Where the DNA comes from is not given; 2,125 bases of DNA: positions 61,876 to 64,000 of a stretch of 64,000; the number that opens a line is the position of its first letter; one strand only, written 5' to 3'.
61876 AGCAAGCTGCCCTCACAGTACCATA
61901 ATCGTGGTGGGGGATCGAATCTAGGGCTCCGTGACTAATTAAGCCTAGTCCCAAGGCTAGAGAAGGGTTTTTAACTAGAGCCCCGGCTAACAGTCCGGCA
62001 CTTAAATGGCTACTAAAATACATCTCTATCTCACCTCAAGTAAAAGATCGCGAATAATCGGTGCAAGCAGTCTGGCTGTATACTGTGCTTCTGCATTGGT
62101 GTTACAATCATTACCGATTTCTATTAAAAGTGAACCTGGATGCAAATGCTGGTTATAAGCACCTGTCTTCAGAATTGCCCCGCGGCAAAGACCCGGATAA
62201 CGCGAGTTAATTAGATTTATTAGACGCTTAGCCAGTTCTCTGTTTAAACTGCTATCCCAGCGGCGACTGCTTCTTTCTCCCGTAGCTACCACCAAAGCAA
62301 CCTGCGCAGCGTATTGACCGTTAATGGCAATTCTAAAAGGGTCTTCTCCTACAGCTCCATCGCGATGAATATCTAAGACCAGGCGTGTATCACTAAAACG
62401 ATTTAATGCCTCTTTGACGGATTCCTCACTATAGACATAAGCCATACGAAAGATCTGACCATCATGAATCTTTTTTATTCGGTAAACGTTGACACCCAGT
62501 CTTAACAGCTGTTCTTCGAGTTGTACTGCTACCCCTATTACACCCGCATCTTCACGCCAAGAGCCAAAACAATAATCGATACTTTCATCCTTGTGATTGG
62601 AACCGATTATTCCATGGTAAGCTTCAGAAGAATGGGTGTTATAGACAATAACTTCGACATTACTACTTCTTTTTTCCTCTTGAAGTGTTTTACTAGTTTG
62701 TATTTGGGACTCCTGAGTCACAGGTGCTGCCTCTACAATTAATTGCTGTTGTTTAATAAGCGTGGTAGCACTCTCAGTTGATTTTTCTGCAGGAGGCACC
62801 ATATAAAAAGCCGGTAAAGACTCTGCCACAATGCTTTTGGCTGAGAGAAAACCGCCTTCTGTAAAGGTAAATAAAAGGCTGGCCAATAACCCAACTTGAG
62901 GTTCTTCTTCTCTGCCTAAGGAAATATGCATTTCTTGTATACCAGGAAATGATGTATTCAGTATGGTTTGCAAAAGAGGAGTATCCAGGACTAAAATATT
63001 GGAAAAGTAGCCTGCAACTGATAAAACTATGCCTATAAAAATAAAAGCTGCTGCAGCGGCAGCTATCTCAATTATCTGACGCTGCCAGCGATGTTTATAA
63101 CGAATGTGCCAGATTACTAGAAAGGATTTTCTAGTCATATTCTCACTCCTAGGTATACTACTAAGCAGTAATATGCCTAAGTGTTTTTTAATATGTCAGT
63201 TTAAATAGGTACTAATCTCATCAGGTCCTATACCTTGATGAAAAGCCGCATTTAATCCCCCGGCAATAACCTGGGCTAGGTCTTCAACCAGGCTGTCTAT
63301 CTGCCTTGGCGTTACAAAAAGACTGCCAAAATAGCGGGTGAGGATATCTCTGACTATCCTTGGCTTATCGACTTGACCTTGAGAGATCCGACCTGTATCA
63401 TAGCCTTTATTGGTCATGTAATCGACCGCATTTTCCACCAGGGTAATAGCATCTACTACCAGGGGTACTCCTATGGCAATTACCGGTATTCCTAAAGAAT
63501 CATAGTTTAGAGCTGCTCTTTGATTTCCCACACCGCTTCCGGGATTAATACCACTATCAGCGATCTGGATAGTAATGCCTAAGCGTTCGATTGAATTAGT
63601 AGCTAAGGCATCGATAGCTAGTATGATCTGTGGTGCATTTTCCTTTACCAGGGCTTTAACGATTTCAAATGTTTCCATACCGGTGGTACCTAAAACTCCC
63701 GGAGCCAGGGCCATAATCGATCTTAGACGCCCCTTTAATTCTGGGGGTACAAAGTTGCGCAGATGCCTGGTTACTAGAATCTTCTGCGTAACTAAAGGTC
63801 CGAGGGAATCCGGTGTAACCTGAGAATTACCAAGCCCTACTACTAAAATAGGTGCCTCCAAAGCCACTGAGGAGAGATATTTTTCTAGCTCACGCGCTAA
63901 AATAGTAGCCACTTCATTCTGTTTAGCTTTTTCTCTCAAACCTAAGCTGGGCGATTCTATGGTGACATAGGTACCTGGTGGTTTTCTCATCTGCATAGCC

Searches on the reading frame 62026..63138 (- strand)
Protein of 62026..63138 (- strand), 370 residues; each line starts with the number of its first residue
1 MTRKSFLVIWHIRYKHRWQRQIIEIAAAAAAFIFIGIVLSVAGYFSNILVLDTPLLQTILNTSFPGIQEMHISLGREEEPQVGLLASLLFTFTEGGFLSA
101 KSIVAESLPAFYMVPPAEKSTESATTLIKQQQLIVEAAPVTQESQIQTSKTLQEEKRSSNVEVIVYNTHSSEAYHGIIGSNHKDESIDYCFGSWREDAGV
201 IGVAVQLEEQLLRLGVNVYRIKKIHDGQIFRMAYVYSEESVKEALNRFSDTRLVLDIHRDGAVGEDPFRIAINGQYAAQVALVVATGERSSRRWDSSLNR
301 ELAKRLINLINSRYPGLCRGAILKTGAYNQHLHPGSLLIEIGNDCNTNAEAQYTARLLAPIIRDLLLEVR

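Call 79: search_protein_families(library=pfam, proteins=[window:62026-63138:-], max_evalue=0.00001)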
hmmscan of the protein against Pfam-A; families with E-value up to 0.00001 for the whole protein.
window:62026-63138:- (370 aa): 1 family
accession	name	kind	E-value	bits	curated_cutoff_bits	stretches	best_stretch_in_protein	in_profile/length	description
PF07454.18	SpoIIP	-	1.1e-49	169.9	24.4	1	128-362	48-268/269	Stage II sporulation protein P (SpoIIP)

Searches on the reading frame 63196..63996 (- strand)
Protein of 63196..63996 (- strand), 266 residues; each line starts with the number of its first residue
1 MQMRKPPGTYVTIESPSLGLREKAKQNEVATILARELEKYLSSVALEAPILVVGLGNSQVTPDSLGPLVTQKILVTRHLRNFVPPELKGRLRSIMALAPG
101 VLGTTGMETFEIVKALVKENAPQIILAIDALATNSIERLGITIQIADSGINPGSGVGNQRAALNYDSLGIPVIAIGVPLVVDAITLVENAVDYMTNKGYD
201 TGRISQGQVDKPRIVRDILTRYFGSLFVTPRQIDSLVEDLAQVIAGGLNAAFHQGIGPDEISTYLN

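Call 79: search_protein_families(library=pfam, proteins=[window:63196-63996:-], max_evalue=0.00001)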
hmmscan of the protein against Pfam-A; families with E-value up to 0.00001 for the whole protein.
window:63196-63996:- (266 aa): 2 families
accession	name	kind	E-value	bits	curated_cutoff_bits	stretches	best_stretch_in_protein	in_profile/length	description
PF03418.19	Peptidase_A25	-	3.1e-80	270.2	27.8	2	3-195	49-243/353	Germination protease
PF06866.16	DUF1256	-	3.5e-07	30.2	27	0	26-73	6-51/164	Protein of unknown function (DUF1256)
